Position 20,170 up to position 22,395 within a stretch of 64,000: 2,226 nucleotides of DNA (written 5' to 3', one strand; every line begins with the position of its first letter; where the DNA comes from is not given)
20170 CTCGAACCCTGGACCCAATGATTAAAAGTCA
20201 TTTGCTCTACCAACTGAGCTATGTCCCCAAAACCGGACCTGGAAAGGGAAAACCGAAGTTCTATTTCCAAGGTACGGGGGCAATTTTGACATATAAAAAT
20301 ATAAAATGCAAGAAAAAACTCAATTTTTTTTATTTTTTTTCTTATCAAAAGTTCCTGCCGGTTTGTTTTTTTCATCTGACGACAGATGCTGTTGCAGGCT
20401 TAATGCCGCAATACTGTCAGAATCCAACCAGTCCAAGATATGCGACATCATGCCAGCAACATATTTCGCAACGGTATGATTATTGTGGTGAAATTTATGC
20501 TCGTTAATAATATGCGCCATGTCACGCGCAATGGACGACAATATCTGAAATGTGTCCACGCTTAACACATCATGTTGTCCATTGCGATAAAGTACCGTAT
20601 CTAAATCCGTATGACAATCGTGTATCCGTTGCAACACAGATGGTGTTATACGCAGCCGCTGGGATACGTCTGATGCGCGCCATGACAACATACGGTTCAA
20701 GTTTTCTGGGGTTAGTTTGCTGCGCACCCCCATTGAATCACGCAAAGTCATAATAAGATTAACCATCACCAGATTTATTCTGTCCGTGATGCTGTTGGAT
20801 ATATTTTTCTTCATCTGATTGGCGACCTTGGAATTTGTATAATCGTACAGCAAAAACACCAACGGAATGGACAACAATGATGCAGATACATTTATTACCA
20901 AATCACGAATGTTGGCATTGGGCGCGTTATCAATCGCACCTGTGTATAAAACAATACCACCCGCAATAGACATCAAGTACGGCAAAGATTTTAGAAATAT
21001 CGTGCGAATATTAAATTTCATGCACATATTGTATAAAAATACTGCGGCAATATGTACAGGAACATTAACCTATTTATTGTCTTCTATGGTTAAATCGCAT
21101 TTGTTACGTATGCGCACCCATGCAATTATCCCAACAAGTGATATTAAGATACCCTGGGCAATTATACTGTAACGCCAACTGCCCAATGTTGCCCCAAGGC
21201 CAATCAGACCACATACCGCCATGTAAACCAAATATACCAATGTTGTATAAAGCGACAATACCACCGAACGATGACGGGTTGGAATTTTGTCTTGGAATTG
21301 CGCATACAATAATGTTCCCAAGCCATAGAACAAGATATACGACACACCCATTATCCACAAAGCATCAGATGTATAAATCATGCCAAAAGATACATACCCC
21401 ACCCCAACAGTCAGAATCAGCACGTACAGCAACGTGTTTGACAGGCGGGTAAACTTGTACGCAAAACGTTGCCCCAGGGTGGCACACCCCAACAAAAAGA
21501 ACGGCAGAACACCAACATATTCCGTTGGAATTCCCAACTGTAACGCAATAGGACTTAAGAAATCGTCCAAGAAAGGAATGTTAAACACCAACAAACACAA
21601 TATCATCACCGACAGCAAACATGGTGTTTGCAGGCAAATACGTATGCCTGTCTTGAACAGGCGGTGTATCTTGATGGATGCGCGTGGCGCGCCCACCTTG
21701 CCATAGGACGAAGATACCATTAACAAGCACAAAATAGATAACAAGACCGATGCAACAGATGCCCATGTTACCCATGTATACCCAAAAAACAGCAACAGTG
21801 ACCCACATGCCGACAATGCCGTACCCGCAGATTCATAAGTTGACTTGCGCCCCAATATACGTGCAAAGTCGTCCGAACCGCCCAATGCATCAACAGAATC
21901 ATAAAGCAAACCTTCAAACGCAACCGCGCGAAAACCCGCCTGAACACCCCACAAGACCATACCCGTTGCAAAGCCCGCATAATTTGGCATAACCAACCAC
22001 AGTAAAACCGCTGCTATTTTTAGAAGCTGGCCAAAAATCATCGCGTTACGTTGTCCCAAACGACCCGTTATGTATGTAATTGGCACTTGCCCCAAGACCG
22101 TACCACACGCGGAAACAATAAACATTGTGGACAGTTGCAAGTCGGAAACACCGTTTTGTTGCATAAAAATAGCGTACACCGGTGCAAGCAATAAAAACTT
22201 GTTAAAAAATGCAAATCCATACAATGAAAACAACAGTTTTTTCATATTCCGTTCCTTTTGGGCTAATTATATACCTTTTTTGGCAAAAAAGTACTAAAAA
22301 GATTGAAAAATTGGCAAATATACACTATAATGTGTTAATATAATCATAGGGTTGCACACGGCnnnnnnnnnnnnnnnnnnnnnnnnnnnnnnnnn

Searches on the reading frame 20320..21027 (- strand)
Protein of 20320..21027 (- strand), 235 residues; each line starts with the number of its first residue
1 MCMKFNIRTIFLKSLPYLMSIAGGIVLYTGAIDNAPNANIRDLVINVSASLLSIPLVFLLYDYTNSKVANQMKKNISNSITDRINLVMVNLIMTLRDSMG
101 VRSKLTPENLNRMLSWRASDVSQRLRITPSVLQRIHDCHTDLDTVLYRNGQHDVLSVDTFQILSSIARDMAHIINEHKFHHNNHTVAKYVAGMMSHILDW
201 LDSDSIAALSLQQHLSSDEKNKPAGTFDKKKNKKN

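Call 14: search_protein_families(library=pfam, proteins=[window:20320-21027:-])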
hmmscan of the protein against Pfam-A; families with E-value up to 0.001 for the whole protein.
window:20320-21027:- (235 aa): 0 families

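Call 17: find_encoding_contigs(protein=window:20320-21027:-, flank=10000, max_places=10)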
Protein window:20320-21027:- (235 aa): no gene with exactly this product is on record in the collection.
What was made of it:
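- Tried and rejected: It is not on record (call 17).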

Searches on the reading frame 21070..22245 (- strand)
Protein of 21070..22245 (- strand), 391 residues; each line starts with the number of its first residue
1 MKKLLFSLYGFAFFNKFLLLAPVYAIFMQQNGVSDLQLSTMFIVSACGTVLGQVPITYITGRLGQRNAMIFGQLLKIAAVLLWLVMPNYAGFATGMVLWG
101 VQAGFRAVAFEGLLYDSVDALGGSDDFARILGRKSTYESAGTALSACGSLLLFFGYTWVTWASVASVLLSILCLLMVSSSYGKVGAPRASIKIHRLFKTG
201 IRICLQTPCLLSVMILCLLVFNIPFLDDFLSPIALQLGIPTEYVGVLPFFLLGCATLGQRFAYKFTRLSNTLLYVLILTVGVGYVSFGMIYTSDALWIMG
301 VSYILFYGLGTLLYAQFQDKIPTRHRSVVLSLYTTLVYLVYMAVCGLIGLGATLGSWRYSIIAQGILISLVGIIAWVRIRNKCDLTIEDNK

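Call 14: search_protein_families(library=pfam, proteins=[window:21070-22245:-])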
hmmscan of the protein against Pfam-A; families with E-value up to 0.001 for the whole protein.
window:21070-22245:- (391 aa): 1 family
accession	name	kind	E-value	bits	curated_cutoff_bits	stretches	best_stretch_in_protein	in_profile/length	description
PF07690.21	MFS_1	-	1.4e-18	67.3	33.4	1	5-341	1-343/347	Major Facilitator Superfamily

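Call 21: find_related_loci(query=window:21070-22245:-, collection=genome_contigs, flank=10000)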
Query window:21070-22245:- (391 aa) in genome_contigs; peptide patterns used: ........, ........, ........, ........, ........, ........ (x = any residue, [..] = any of these).
65 stretches matched a pattern; 20 encode a relative of the query (tblastn E <= 1e-3); 20 distinct loci.
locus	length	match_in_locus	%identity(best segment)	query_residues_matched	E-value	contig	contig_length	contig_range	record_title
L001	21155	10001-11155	67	1-385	9e-173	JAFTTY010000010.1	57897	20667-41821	MAG: Alphaproteobacteria bacterium isolate RGIG4147 Roe_deer_Colon-1__c193595, whole genome shotgun sequence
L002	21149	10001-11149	68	1-383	4e-170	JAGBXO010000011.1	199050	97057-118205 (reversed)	MAG: Alphaproteobacteria bacterium isolate RGIG9538 Yak_Colon-2__c806313, whole genome shotgun sequence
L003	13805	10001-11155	66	1-385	6e-170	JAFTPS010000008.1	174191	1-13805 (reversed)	MAG: Alphaproteobacteria bacterium isolate RGIG4037 Roe_deer_Cecum-5__c2843, whole genome shotgun sequence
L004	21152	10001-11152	67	1-384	4e-169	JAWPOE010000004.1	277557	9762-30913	MAG: Alphaproteobacteria bacterium isolate KA0040-166 k141_717157, whole genome shotgun sequence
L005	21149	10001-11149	66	1-383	5e-169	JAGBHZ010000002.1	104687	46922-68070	MAG: Alphaproteobacteria bacterium isolate RGIG9136 Water_deer_Rectum.Co__c91471, whole genome shotgun sequence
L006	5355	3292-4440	68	1-383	1e-171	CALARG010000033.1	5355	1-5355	MAG TPA_asm: uncultured Alphaproteobacteria bacterium isolate SRR6425825_bin.15_CONCOCT_v1.1_MAG genome assembly, contig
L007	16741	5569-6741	65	1-389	3e-168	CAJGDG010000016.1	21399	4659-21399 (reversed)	MAG: uncultured Alphaproteobacteria bacterium isolate MAG60 genome assembly, contig: k141_370425_length_21399_cov_16.194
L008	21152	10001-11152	67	1-384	3e-168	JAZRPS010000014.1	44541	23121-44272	MAG: Candidatus Enterousia sp. isolate T1900045373_YK20190063.MAGScoT_cleanbin_000025 SGB_6863_k141_1599884, whole genom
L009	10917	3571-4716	66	2-383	9e-168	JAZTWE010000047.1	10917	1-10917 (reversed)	MAG: Candidatus Enterousia sp. isolate T1900045334_YK20190023.MAGScoT_cleanbin_000100 SGB_6575_k141_3148421, whole genom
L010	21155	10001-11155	64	1-385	4e-167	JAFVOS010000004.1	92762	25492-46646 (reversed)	MAG: Alphaproteobacteria bacterium isolate RGIG5256 Sheep_Colon-1__c171516, whole genome shotgun sequence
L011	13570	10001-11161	63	1-389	2e-164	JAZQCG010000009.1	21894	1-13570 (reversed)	MAG: Candidatus Enterousia sp. isolate T1900044638_TS20190104.MAGScoT_cleanbin_000053 SGB_1212_k141_35305, whole genome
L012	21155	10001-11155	64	1-385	1e-163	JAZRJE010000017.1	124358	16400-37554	MAG: Candidatus Enterousia sp. isolate T1900045469_YK20190160.MAGScoT_cleanbin_000038 SGB_7227_k141_705964, whole genome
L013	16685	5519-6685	61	1-389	1e-159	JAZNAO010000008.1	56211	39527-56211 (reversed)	MAG: Candidatus Enterousia sp. isolate T1900044746_TS20190212.MAGScoT_cleanbin_000053 SGB_2122_k141_2060690, whole genom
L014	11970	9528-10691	64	1-388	9e-160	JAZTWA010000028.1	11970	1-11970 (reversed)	MAG: Candidatus Enterousia sp. isolate T1900045335_YK20190024.MAGScoT_cleanbin_000047 SGB_6593_k141_2077242, whole genom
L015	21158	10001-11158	63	1-386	2e-162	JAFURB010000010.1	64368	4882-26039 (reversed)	MAG: Alphaproteobacteria bacterium isolate RGIG4748 Roe_deer_Rectum.Co__c1178670, whole genome shotgun sequence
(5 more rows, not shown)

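Call 63: search_protein_families(library=pfam, proteins=[L013:11254-12750:-, L013:10551-11270:+, L013:9485-10381:+, L013:8657-9376:+, L013:8113-8484:+, L013:9422-10207:-], max_evalue=0.001)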
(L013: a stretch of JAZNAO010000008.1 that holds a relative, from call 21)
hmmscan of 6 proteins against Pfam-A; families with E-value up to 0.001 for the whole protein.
L013:11254-12750:- (498 aa): 2 families
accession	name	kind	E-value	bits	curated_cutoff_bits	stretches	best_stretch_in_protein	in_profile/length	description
PF07669.17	Eco57I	-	0.00025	21.6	25.3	1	77-192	53-166/171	Eco57I restriction-modification methylase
PF00398.26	RrnaAD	-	0.00049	19.7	24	1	20-107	12-110/263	Ribosomal RNA adenine dimethylase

L013:10551-11270:+ (239 aa): 0 families

L013:9485-10381:+ (298 aa): 1 family
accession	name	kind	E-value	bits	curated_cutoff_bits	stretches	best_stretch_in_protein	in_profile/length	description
PF05838.17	Glyco_hydro_108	-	6.2e-09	36.7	21.2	1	157-241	2-83/85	Glycosyl hydrolase 108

L013:8657-9376:+ (239 aa): 1 family
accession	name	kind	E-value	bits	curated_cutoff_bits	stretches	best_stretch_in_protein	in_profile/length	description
PF08378.17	NERD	-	5.5e-25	88.5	22.1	1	45-158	2-110/111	Nuclease-related domain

L013:8113-8484:+ (123 aa): 0 families

L013:9422-10207:- (261 aa): 2 families
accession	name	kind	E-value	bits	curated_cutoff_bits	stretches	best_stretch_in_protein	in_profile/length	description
PF04343.18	DUF488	-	2.7e-17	63.9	22.2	1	135-249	3-121/121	Domain of unknown function DUF488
PF22751.1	DUF488-N3a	-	3.9e-05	24.4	27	1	178-251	37-116/118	Active DUF488-N3 subclade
